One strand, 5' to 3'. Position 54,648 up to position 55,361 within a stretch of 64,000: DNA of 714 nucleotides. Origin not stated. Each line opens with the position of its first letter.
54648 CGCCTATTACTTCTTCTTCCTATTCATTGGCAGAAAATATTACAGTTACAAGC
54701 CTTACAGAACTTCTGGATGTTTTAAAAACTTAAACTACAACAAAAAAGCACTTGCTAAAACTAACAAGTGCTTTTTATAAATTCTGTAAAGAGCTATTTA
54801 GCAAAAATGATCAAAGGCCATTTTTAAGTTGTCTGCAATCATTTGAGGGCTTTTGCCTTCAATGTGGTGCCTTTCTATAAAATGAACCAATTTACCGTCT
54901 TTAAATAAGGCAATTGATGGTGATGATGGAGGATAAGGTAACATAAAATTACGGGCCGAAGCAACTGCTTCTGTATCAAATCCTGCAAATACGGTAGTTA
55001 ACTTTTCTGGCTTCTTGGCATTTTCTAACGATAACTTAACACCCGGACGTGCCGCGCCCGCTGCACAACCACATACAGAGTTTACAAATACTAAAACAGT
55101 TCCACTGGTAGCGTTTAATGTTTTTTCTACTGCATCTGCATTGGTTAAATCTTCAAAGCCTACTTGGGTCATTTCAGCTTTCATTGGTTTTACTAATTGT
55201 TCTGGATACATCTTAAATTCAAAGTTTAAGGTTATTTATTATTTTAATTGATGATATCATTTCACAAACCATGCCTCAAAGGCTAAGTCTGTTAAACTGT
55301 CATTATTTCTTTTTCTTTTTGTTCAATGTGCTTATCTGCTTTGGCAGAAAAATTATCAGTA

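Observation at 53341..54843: DUF4143 AAA-ATPase gene inserted as a 1.3-kb cassette bracketed by 103-bp direct repeats that duplicate the 3' end of the neighbouring gene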

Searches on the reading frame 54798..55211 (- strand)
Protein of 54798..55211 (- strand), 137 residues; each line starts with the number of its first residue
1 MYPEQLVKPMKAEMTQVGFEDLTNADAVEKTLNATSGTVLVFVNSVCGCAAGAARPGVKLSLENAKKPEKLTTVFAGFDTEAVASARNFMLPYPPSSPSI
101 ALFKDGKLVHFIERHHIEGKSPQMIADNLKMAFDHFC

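Call 10: search_protein_families(library=pfam, proteins=[window:54798-55211:-])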
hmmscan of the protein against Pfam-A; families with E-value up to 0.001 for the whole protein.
window:54798-55211:- (137 aa): 1 family
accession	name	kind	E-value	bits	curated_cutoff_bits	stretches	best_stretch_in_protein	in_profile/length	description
PF06491.16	Disulph_isomer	-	9.1e-63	210.9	25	1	2-137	1-136/136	Disulphide isomerase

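Call 12: find_encoding_contigs(protein=window:54798-55211:-, flank=6000, max_places=10)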
Protein window:54798-55211:- (137 aa): 4 contigs read that carry it; 4 places shown.
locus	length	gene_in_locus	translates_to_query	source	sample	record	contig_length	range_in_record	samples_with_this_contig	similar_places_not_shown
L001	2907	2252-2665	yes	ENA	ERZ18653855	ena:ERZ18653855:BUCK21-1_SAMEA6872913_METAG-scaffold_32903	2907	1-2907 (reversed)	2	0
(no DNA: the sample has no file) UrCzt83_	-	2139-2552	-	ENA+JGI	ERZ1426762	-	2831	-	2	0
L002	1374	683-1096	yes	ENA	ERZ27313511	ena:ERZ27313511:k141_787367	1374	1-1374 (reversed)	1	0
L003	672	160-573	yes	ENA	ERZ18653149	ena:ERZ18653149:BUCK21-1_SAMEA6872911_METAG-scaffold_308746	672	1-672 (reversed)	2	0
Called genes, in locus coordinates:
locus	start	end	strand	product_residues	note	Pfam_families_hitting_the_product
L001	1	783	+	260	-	?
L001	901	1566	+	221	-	PF00696:AA_kinase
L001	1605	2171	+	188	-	PF01765:RRF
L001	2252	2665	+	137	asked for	PF06491:Disulph_isomer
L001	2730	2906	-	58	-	?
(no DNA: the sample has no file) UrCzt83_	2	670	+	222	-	?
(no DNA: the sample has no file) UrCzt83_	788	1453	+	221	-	PF00696:AA_kinase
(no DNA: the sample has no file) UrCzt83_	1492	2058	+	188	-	PF01765:RRF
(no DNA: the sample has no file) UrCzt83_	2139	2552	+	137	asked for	PF06491:Disulph_isomer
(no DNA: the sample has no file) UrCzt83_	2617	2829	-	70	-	?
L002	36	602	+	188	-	PF01765:RRF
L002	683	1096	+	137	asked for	PF06491:Disulph_isomer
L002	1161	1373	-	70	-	?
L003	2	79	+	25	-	?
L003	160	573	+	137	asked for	PF06491:Disulph_isomer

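Call 17: find_related_loci(query=window:54798-55211:-, collection=genome_contigs, flank=8000)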
Query window:54798-55211:- (137 aa) in genome_contigs; peptide patterns used: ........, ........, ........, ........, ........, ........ (x = any residue, [..] = any of these).
600 stretches matched a pattern (row limit reached: there are more); 532 encode a relative of the query (tblastn E <= 1e-3); the best 80 are kept; 80 distinct loci.
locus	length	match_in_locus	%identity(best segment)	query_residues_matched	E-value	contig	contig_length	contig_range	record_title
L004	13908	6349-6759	89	1-137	4e-82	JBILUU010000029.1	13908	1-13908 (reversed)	MAG: Bacteroidia bacterium isolate ME2018-08-14_3300043803_group8_bin104 Rohwer_bin441_scaffold_2932_c1, whole genome sh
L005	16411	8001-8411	76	1-137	2e-70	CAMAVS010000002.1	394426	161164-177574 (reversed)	MAG: Chitinophaga pinensis isolate ME-08apr19-307 genome assembly, contig: ME-08apr19-C5, whole genome shotgun sequence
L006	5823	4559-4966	74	1-137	2e-67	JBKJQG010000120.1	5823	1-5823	MAG: Bacteroidia bacterium isolate ant_bin.490 k117_634046, whole genome shotgun sequence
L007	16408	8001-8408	74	1-137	2e-67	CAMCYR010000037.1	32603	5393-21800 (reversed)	MAG: Chitinophaga pinensis isolate MsH-01oct19-148 genome assembly, contig: MsH-01oct19-C2246, whole genome shotgun sequ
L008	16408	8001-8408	73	1-137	6e-67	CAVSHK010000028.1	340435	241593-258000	MAG: uncultured Bacteroidetes bacterium isolate MFD01476.bin.2.170 genome assembly, contig: contig_49026, whole genome s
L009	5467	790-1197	72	1-137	2e-66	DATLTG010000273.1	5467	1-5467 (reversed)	MAG TPA_asm: Bacteroidia bacterium isolate SMAG_U13950 k141_965361, whole genome shotgun sequence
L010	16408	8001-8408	72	1-137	3e-66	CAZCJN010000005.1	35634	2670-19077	MAG TPA_asm: uncultured Bacteroidia bacterium isolate binchicken_co396_338 genome assembly, contig: NODE_1029_length_356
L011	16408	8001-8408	71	1-137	4e-66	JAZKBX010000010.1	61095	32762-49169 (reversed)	MAG: Bacteroidota bacterium isolate ADI_H3L2_122-bin010_1 ADIH3L2_B010_1_000000000010, whole genome shotgun sequence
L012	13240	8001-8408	72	1-137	4e-66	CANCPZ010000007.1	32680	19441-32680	MAG: Bacteroidetes bacterium isolate JR-MC-I-240519-234 genome assembly, contig: JR-MC-I-240519-C2193, whole genome shot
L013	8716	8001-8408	74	1-137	4e-66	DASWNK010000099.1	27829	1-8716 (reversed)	MAG TPA_asm: Bacteroidia bacterium isolate SMAG_U3412 k141_20103, whole genome shotgun sequence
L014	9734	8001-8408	72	1-137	4e-66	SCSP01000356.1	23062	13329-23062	MAG: Bacteroidetes bacterium isolate FW215_bin.19 FW215_bin.19-119368, whole genome shotgun sequence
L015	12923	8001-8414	70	1-137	9e-66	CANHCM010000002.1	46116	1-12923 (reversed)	MAG: Bacteroidetes bacterium isolate RE-18aug17-170 genome assembly, contig: RE-18aug17-C830, whole genome shotgun seque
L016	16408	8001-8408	72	1-137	2e-65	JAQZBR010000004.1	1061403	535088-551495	MAG: Bacteroidota bacterium isolate C_No_T20_C_bin.137 scaffold_16, whole genome shotgun sequence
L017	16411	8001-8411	71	1-137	3e-65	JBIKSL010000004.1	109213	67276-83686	MAG: Crocinitomicaceae bacterium isolate ME2015-06-29_3300044732_group6_bin229 Rohwer_bin767_scaffold_63_c1, whole genom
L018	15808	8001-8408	72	1-137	3e-65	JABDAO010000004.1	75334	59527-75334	MAG: Bacteroidetes bacterium isolate BWOrgControl_Nextera59_MAG1 3300020659.a:Ga0206851_1009, whole genome shotgun seque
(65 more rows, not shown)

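Call 64: find_homologous_proteins(query=window:54798-55211:-, max_evalue=1e-40)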
Query window:54798-55211:- (137 aa): 7887 proteins with E <= 1e-40 among 8000 candidates; the best 120 are listed.
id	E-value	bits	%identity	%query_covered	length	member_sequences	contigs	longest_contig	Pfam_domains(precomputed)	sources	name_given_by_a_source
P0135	4.6e-85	300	99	100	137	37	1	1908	PF06491.17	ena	-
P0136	3.2e-83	294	97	100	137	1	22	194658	PF06491.17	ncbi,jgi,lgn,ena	jgi:putative YphP/YqiW family bacilliredoxin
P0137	1.2e-82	292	96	100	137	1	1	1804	PF06491.17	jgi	-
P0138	1.6e-82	292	96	100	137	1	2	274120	PF06491.17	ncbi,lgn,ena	-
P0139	2.3e-82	292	96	100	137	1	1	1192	PF06491.17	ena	-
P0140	4.3e-82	291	96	100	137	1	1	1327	PF06491.17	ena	-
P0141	6.1e-82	290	96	100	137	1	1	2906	PF06491.17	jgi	jgi:putative YphP/YqiW family bacilliredoxin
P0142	8.4e-82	290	96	100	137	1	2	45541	PF06491.17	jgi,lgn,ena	jgi:putative YphP/YqiW family bacilliredoxin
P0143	1.1e-80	286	94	100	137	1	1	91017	PF06491.17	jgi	jgi:putative YphP/YqiW family bacilliredoxin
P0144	1.1e-79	283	93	100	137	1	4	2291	PF06491.17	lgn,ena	-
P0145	2.9e-79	281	92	100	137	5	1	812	PF06491.17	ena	-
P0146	4.2e-79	281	93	100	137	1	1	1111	PF06491.17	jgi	jgi:putative YphP/YqiW family bacilliredoxin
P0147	5.6e-79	281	93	100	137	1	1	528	PF06491.17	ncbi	-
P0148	1.1e-78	280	93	100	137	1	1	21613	PF06491.17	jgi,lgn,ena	-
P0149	2.1e-78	279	92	100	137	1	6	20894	PF06491.17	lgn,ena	-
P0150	2.9e-78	278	93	100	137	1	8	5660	PF06491.17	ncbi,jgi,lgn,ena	jgi:putative YphP/YqiW family bacilliredoxin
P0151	1.5e-76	273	91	100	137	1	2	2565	PF06491.17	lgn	-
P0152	2.1e-74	266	88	100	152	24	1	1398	PF06491.17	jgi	jgi:putative YphP/YqiW family bacilliredoxin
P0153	3.6e-73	262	85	100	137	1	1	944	PF06491.17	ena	-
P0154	6.8e-73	261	83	100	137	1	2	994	PF06491.17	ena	-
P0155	9.5e-73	260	84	100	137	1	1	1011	PF06491.17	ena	-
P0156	1.3e-72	260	83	100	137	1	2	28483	PF06491.17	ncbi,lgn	-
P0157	1.8e-72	260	84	100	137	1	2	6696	PF06491.17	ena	-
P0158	2.5e-72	259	82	100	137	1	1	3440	PF06491.17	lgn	-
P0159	2.6e-71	256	83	100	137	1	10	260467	PF06491.17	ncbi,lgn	-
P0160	3.5e-71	255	84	100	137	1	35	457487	PF06491.17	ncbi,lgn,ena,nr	ncbi:MAG: BrxA/BrxB family bacilliredoxin [Bacteroidia bacterium]|nr:BrxA/BrxB family bacilliredoxin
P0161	1.3e-69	250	81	100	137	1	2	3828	PF06491.17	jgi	-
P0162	4.7e-68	245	82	100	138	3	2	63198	PF06491.17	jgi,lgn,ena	-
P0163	3.6e-67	242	82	100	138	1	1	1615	PF06491.17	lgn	-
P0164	7.2e-67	241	81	100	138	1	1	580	PF06491.17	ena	-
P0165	1.4e-66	241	81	100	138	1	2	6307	PF06491.17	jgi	jgi:putative YphP/YqiW family bacilliredoxin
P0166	3.7e-66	239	80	100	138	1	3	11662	PF06491.17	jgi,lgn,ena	jgi:putative YphP/YqiW family bacilliredoxin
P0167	4.3e-66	239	80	100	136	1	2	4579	PF06491.17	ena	-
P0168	5.5e-66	239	78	100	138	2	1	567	PF06491.17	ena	-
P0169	1.2e-65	238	77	100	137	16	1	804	PF06491.17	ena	-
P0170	1.9e-65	237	80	100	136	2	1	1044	PF06491.17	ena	-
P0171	2.2e-65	237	78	100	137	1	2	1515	PF06491.17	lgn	-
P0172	2.5e-65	236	78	100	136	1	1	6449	PF06491.17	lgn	-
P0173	3.0e-65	236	77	100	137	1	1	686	PF06491.17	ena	-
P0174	3.2e-65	236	77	100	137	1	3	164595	PF06491.17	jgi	jgi:putative YphP/YqiW family bacilliredoxin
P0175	4.3e-65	236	77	100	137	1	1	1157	PF06491.17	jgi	jgi:putative YphP/YqiW family bacilliredoxin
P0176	6.2e-65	235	78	100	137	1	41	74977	PF06491.17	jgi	jgi:putative YphP/YqiW family bacilliredoxin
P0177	8.2e-65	235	75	100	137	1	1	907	PF06491.17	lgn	-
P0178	8.9e-65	235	78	100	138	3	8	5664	PF06491.17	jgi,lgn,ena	jgi:putative YphP/YqiW family bacilliredoxin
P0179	1.2e-64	234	78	100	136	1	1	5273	PF06491.17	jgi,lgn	-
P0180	1.2e-64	234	79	100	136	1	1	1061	PF06491.17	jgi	-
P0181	1.3e-64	234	79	100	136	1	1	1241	PF06491.17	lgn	-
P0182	1.6e-64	234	74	100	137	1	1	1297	PF06491.17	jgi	jgi:putative YphP/YqiW family bacilliredoxin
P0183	2.1e-64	233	78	100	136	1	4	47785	PF06491.17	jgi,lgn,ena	-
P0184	7.7e-64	232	78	100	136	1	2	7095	PF06491.17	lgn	-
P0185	8.1e-64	232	77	100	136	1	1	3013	PF06491.17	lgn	-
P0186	8.1e-64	232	77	100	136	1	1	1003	PF06491.17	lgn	-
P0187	1.0e-63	231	77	100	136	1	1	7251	PF06491.17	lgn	-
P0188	1.1e-63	231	77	100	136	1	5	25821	PF06491.17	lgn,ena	-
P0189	1.1e-63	231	77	100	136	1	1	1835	PF06491.17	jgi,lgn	jgi:putative YphP/YqiW family bacilliredoxin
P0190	1.1e-63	231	77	100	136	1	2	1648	PF06491.17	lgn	-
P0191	1.1e-63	231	75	100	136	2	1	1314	PF06491.17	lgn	-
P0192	1.4e-63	231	76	100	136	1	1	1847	PF06491.17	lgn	-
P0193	1.5e-63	231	74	100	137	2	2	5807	PF06491.17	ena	-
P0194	1.5e-63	231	74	100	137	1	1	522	PF06491.17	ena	-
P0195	2.8e-63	230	75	100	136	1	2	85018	PF06491.17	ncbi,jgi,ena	ncbi:MAG: BrxA/BrxB family bacilliredoxin [Bacteroidota bacterium]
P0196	2.8e-63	230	78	100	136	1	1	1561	PF06491.17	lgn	-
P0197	3.1e-63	230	74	100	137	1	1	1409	PF06491.17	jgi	jgi:putative YphP/YqiW family bacilliredoxin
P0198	3.1e-63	230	77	100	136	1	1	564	PF06491.17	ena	-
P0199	3.7e-63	229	77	100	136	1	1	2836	PF06491.17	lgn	-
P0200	3.9e-63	229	77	100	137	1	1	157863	PF06491.17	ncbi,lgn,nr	ncbi:MAG: BrxA/BrxB family bacilliredoxin [Bacteroidetes bacterium]|nr:BrxA/BrxB family bacilliredox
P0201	3.9e-63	229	75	100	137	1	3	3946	PF06491.17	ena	-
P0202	4.2e-63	229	76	100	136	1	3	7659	PF06491.17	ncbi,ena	-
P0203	4.3e-63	229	76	100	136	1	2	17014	PF06491.17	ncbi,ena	-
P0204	4.3e-63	229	75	100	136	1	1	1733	PF06491.17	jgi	-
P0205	5.6e-63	229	74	100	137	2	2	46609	PF06491.17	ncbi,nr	ncbi:MAG: BrxA/BrxB family bacilliredoxin [Crocinitomicaceae bacterium]|nr:BrxA/BrxB family bacillir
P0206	5.8e-63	229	77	100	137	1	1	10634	PF06491.17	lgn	-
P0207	6.1e-63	229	76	100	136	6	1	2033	PF06491.17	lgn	-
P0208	8.0e-63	228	76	100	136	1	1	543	PF06491.17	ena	-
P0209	8.2e-63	228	74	100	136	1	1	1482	PF06491.17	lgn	-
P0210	8.2e-63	228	76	100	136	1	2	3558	PF06491.17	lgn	-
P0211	8.2e-63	228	75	100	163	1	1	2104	PF06491.17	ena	-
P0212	8.7e-63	228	78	100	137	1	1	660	PF06491.17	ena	-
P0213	1.0e-62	228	75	100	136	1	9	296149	PF06491.17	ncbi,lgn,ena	-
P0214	1.0e-62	228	76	100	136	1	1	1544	PF06491.17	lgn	-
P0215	1.1e-62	228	76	100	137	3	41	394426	PF06491.17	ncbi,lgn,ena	-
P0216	1.2e-62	228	75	100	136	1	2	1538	PF06491.17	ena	-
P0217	1.4e-62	228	77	100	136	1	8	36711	PF06491.17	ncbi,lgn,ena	-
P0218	1.5e-62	227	72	100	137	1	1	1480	PF06491.17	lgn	-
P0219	1.6e-62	227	74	100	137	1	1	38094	PF06491.17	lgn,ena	-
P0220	1.6e-62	227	72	100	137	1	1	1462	PF06491.17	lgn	-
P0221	1.6e-62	227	76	100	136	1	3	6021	PF06491.17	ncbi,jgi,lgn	-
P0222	1.6e-62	227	74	100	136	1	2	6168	PF06491.17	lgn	-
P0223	2.0e-62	227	75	100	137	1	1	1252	PF06491.17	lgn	-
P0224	2.1e-62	227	77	100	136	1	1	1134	PF06491.17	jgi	jgi:putative YphP/YqiW family bacilliredoxin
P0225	2.1e-62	227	77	100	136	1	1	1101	PF06491.17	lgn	-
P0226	2.1e-62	227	75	100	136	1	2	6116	PF06491.17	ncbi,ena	-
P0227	2.2e-62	227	75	100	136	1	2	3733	PF06491.17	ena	-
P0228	2.3e-62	227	76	100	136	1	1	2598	PF06491.17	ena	-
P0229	2.3e-62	227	74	100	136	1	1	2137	PF06491.17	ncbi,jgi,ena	jgi:putative YphP/YqiW family bacilliredoxin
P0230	2.3e-62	227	81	93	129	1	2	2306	PF06491.17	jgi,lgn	-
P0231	3.4e-62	226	77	100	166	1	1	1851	PF06491.17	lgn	-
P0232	3.8e-62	226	74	100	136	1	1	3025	PF06491.17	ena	-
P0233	3.8e-62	226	74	100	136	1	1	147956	PF06491.17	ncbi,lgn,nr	ncbi:MAG: BrxA/BrxB family bacilliredoxin [Bacteroidetes bacterium]|nr:BrxA/BrxB family bacilliredox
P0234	3.8e-62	226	74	100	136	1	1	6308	PF06491.17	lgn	-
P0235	3.9e-62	226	75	100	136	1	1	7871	PF06491.17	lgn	-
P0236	3.9e-62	226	76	100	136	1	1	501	PF06491.17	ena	-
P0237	4.1e-62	226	75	100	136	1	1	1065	PF06491.17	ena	-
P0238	4.1e-62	226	74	100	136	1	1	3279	PF06491.17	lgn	-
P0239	4.2e-62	226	76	100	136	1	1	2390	PF06491.17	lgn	-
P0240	4.3e-62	226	74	100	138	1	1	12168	PF06491.17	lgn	-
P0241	4.3e-62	226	74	100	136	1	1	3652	PF06491.17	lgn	-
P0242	4.3e-62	226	75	100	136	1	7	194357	PF06491.17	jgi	jgi:putative YphP/YqiW family bacilliredoxin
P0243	5.1e-62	226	81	93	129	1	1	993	PF06491.17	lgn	-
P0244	5.6e-62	226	75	100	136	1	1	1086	PF06491.17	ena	-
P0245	5.7e-62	226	74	100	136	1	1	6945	PF06491.17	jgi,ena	jgi:putative YphP/YqiW family bacilliredoxin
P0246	5.8e-62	226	73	100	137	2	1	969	PF06491.17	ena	-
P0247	5.9e-62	226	74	100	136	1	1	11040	PF06491.17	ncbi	-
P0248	7.4e-62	225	75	100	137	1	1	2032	PF06491.17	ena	-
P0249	7.8e-62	225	75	100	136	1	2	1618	PF06491.17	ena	-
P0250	7.8e-62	225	72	100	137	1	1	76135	PF06491.17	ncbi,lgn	-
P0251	7.8e-62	225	74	100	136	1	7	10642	PF06491.17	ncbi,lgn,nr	ncbi:MAG: BrxA/BrxB family bacilliredoxin [Bacteroidia bacterium]|nr:BrxA/BrxB family bacilliredoxin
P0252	7.8e-62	225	74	100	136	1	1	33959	PF06491.17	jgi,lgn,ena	jgi:putative YphP/YqiW family bacilliredoxin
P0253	7.9e-62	225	74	100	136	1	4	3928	PF06491.17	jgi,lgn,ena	jgi:hypothetical protein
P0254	8.1e-62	225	73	100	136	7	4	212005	PF06491.17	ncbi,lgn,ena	-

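Call 65: find_encoding_contigs(protein=P0136, flank=5000, max_places=10)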
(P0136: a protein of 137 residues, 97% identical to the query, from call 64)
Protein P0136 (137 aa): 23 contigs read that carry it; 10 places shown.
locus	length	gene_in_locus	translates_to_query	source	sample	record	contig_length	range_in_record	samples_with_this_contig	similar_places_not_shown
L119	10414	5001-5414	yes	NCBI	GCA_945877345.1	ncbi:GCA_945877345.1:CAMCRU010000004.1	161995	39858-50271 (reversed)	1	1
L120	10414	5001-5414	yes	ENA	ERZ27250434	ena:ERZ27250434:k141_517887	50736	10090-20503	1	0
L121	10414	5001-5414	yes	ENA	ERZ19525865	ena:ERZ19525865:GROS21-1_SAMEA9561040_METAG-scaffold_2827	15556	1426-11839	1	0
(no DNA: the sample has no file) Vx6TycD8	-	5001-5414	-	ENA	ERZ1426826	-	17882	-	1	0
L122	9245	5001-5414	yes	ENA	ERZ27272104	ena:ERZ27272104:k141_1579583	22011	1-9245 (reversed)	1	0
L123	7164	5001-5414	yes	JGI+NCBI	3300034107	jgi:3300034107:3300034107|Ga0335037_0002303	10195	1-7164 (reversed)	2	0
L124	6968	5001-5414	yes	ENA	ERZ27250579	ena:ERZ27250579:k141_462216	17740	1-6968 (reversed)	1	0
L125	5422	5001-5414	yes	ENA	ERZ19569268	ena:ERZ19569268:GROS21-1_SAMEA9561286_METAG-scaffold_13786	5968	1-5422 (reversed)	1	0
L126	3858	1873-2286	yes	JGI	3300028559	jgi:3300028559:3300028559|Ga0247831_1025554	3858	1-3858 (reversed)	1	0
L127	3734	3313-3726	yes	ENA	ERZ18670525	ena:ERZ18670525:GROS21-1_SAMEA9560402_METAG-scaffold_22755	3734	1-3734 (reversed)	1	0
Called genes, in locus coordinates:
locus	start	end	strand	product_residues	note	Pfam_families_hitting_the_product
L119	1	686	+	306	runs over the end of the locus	PF18962:Por_Secre_tail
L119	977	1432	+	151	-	PF00572:Ribosomal_L13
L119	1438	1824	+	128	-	PF00380:Ribosomal_S9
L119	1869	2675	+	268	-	PF00318:Ribosomal_S2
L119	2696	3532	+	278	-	PF25025:EF-Ts_N (faint), PF00889:EF_TS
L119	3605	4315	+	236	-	PF00696:AA_kinase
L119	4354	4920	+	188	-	PF01765:RRF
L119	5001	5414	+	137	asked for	PF06491:Disulph_isomer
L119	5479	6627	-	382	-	PF13173:AAA_14, PF13635:DUF4143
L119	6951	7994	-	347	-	PF00534:Glycos_transf_1, PF13692:Glyco_trans_1_4, PF20706:GT4-conflict (weak)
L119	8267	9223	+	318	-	PF00583:Acetyltransf_1 (faint)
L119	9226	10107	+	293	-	PF01522:Polysacc_deac_1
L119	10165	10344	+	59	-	-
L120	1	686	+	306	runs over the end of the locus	PF18962:Por_Secre_tail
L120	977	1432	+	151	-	PF00572:Ribosomal_L13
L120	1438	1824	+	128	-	PF00380:Ribosomal_S9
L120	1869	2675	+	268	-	PF00318:Ribosomal_S2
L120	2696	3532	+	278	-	PF25025:EF-Ts_N (faint), PF00889:EF_TS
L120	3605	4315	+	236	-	PF00696:AA_kinase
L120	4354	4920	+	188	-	PF01765:RRF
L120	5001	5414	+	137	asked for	PF06491:Disulph_isomer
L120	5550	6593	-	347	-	PF00534:Glycos_transf_1, PF13692:Glyco_trans_1_4, PF20706:GT4-conflict (weak)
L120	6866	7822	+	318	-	PF00583:Acetyltransf_1 (faint)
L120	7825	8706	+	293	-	PF01522:Polysacc_deac_1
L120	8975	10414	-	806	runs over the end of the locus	PF00270:DEAD, PF00271:Helicase_C, PF16124:RecQ_Zn_bind, PF09382:RQC, PF00570:HRDC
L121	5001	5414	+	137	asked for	PF06491:Disulph_isomer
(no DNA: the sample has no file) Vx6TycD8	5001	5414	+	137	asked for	PF06491:Disulph_isomer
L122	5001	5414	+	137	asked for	PF06491:Disulph_isomer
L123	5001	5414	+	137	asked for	PF06491:Disulph_isomer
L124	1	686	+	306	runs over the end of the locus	PF18962:Por_Secre_tail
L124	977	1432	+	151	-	PF00572:Ribosomal_L13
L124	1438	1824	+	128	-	PF00380:Ribosomal_S9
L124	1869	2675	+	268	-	PF00318:Ribosomal_S2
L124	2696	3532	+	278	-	PF25025:EF-Ts_N (faint), PF00889:EF_TS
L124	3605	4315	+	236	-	PF00696:AA_kinase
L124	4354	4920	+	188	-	PF01765:RRF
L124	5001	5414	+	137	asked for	PF06491:Disulph_isomer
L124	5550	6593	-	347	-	PF00534:Glycos_transf_1, PF13692:Glyco_trans_1_4, PF20706:GT4-conflict (weak)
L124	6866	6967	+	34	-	?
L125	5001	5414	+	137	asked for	PF06491:Disulph_isomer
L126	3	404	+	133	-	?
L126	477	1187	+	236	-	PF00696:AA_kinase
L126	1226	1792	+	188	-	PF01765:RRF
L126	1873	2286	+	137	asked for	PF06491:Disulph_isomer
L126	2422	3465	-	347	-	PF00534:Glycos_transf_1, PF13692:Glyco_trans_1_4, PF20706:GT4-conflict (weak)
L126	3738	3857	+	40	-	?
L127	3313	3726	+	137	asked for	PF06491:Disulph_isomer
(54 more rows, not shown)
